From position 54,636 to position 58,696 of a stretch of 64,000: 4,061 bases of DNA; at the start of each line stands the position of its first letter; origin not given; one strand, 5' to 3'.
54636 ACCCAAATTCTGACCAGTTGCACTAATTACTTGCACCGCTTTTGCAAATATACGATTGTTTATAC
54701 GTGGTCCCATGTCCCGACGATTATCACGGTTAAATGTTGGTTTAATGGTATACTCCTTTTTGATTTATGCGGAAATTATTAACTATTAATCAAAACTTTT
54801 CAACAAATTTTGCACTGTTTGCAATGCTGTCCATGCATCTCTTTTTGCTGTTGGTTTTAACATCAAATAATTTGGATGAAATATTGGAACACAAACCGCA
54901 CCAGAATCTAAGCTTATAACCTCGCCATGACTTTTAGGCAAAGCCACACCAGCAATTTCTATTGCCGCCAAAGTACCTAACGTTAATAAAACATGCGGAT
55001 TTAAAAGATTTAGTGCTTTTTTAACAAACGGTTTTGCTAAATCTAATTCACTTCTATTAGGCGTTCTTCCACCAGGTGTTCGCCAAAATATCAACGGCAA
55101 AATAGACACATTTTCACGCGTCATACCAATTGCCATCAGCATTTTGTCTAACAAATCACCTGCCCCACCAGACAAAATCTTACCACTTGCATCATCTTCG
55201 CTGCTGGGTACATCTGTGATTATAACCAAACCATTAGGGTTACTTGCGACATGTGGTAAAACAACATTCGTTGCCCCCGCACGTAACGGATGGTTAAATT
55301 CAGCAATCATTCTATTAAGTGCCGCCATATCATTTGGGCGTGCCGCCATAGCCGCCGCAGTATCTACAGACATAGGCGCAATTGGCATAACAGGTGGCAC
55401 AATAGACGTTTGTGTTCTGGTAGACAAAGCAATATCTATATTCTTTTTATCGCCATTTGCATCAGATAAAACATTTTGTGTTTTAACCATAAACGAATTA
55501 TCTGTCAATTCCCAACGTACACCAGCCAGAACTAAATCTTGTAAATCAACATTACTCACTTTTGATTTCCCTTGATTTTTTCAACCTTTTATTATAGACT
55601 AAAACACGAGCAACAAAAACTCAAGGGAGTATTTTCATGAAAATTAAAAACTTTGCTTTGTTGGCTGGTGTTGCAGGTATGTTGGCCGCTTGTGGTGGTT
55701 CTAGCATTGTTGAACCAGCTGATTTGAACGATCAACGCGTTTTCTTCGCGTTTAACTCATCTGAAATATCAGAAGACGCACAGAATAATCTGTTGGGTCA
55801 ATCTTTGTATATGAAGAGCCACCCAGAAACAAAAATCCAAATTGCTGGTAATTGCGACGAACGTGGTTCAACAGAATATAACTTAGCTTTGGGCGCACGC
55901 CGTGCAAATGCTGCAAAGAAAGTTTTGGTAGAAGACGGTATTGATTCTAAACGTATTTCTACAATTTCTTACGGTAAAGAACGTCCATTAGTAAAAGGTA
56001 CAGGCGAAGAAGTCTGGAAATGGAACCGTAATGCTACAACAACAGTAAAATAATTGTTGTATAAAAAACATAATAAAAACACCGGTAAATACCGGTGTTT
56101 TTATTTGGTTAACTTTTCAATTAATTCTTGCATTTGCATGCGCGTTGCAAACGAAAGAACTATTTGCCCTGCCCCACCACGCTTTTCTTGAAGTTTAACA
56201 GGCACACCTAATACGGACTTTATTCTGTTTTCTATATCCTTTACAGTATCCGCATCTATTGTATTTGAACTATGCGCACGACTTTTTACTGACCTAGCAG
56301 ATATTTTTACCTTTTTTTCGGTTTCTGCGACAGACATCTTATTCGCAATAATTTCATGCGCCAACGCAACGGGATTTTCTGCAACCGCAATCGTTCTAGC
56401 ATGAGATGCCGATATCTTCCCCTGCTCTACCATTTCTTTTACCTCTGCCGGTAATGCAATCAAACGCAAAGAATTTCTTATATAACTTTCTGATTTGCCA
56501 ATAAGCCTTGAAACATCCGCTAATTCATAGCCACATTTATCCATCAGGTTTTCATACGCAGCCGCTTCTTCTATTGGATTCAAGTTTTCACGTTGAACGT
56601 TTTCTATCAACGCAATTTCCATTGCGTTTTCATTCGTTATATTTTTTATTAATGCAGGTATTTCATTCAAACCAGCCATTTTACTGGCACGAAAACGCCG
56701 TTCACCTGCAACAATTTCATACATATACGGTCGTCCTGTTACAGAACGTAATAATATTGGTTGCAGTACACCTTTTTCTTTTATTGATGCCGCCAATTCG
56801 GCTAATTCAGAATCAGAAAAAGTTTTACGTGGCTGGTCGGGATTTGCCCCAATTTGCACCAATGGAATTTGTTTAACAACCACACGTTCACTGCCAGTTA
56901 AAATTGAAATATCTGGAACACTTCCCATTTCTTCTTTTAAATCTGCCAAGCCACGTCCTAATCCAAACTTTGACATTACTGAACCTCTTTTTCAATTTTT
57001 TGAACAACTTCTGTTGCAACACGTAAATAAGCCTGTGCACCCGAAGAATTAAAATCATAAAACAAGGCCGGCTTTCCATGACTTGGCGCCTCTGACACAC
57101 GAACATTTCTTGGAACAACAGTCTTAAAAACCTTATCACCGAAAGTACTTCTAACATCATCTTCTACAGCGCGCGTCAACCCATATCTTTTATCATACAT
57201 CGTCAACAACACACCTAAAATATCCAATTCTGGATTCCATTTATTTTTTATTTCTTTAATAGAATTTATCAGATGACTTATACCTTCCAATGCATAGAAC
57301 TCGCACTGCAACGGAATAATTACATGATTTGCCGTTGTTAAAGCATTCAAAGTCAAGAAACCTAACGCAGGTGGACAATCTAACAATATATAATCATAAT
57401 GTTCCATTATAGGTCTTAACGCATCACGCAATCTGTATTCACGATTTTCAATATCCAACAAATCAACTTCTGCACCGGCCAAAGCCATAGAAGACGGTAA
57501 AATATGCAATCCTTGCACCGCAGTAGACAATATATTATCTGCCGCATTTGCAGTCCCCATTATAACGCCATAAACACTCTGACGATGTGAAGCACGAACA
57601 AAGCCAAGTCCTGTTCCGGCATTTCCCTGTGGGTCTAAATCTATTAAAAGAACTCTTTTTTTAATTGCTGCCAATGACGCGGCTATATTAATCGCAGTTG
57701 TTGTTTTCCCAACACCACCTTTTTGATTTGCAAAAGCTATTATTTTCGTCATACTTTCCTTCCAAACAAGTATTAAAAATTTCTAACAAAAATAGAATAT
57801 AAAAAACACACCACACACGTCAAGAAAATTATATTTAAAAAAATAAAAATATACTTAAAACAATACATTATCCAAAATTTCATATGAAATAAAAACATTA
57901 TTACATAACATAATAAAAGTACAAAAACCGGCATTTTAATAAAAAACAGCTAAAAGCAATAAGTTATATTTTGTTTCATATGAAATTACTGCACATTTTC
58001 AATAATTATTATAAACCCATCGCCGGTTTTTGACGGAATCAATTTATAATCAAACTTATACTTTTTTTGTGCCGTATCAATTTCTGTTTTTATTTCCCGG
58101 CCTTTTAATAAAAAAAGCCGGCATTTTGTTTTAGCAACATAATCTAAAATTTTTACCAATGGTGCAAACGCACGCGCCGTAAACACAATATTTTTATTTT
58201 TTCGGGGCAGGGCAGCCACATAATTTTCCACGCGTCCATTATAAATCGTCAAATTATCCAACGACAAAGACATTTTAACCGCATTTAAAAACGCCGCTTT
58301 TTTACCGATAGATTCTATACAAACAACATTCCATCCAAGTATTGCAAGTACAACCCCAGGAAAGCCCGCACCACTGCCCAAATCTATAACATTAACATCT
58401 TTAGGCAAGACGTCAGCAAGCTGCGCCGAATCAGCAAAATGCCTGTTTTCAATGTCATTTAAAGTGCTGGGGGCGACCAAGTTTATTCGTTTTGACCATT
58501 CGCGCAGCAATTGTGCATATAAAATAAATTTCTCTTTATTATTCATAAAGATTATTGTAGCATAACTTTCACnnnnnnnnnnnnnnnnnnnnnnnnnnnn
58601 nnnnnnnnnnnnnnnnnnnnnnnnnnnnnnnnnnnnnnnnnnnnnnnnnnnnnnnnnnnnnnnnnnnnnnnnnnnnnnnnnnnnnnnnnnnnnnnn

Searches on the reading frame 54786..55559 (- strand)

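Call 29: search_protein_families(library=pfam, proteins=[window:54786-55559:-], max_evalue=0.01)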
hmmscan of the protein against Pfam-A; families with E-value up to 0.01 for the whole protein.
window:54786-55559:- (257 aa): 1 family
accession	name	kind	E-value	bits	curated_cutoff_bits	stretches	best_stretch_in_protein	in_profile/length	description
PF03167.25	UDG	-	6.7e-17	62.3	24.3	1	111-246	10-140/141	Uracil DNA glycosylase superfamily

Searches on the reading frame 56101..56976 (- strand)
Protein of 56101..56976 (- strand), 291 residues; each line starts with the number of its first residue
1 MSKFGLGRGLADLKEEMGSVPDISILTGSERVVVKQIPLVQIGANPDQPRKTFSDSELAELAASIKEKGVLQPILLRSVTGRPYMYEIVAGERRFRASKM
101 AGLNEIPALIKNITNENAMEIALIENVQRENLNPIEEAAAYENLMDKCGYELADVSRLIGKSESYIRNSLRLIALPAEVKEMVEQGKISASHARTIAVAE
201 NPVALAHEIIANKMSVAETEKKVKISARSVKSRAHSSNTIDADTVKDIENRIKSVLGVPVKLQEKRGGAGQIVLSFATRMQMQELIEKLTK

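Call 29: search_protein_families(library=pfam, proteins=[window:56101-56976:-], max_evalue=0.01)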
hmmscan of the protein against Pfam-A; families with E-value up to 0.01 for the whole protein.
window:56101-56976:- (291 aa): 4 families
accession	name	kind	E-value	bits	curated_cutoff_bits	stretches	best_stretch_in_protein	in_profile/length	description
PF02195.25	ParB_N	-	1.9e-33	114.8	26.3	1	34-128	3-95/95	ParB N-terminal domain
PF17762.8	HTH_ParB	-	3e-28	98.4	22.6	1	130-224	1-98/102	ParB HTH domain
PF23552.2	ParB_C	-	9.6e-07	28.6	23.8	1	245-289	5-49/50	ParB dimerisation domain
PF23433.1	DUF7119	-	0.0011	19.3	30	1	160-221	58-121/141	Family of unknown function (DUF7119)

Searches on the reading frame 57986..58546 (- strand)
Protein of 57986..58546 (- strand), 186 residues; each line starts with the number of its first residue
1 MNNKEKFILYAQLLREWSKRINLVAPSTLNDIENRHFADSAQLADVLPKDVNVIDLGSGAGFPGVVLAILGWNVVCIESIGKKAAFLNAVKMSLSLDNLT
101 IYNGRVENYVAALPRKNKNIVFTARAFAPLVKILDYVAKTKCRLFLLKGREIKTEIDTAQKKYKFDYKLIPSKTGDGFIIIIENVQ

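Call 46: search_protein_families(library=pfam, proteins=[window:57986-58546:-], max_evalue=0.001)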
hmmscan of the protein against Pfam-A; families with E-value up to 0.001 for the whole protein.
window:57986-58546:- (186 aa): 1 family
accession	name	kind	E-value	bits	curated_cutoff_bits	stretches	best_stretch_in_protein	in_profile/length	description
PF02527.21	GidB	-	5.8e-39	133.8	27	1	4-167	2-167/184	rRNA small subunit methyltransferase G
